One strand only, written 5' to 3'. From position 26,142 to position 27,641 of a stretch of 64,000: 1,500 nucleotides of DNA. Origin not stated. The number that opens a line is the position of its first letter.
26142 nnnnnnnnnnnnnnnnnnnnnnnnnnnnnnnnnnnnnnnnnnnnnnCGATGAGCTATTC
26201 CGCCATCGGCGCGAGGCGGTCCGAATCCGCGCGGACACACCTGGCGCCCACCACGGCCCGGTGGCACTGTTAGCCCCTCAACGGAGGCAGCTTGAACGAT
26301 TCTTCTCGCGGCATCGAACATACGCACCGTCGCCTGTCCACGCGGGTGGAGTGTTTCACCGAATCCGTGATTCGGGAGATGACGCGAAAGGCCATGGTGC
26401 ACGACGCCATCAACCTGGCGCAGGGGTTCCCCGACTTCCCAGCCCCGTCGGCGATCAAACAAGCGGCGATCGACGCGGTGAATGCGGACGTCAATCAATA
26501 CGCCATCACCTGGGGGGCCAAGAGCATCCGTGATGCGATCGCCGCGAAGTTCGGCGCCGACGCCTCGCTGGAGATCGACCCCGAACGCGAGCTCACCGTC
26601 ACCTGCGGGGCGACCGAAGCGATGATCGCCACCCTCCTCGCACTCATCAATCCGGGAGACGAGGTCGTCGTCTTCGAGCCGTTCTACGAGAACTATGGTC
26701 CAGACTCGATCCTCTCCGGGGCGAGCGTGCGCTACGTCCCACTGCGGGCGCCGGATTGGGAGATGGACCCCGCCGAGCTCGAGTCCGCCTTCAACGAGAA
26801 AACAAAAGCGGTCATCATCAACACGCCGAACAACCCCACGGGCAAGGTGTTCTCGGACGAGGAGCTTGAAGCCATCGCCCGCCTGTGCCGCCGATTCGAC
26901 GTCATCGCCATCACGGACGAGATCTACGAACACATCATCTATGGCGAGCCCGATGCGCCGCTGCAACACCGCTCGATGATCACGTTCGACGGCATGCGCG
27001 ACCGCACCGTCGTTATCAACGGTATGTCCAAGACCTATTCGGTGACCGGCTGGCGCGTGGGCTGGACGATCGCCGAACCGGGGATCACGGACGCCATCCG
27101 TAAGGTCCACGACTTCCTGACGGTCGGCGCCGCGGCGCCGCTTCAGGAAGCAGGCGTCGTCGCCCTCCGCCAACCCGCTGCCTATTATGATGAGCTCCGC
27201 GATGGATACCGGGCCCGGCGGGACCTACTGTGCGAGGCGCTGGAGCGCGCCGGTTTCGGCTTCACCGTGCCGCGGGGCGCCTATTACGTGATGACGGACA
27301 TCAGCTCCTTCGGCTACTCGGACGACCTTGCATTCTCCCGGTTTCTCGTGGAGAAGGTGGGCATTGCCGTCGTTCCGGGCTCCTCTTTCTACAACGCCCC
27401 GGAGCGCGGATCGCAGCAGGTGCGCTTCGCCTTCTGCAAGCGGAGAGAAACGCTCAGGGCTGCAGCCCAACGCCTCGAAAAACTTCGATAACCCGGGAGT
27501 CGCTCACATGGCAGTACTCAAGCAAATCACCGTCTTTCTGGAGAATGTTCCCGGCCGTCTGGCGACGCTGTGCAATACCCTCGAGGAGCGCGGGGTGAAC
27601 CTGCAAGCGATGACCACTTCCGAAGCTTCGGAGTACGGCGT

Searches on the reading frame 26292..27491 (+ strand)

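Call 73: search_protein_families(library=pfam, proteins=[window:26292-27491:+], max_evalue=0.0001)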
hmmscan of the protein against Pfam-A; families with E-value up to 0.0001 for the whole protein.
window:26292-27491:+ (399 aa): 4 families
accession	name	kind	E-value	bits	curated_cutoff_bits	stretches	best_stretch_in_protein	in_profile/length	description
PF00155.27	Aminotran_1_2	-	5e-70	236.9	19.7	1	38-395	2-361/361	Aminotransferase class I and II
PF01053.26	Cys_Met_Meta_PP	-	1.6e-07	30.7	27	1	100-211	70-175/381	Cys/Met metabolism PLP-dependent enzyme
PF01041.23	DegT_DnrJ_EryC1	-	1.9e-06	27.8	19.8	1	103-209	44-145/360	DegT/DnrJ/EryC1/StrS aminotransferase family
PF00266.25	Aminotran_5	-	2.2e-06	27.4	21.5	1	77-209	40-175/371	Aminotransferase class-V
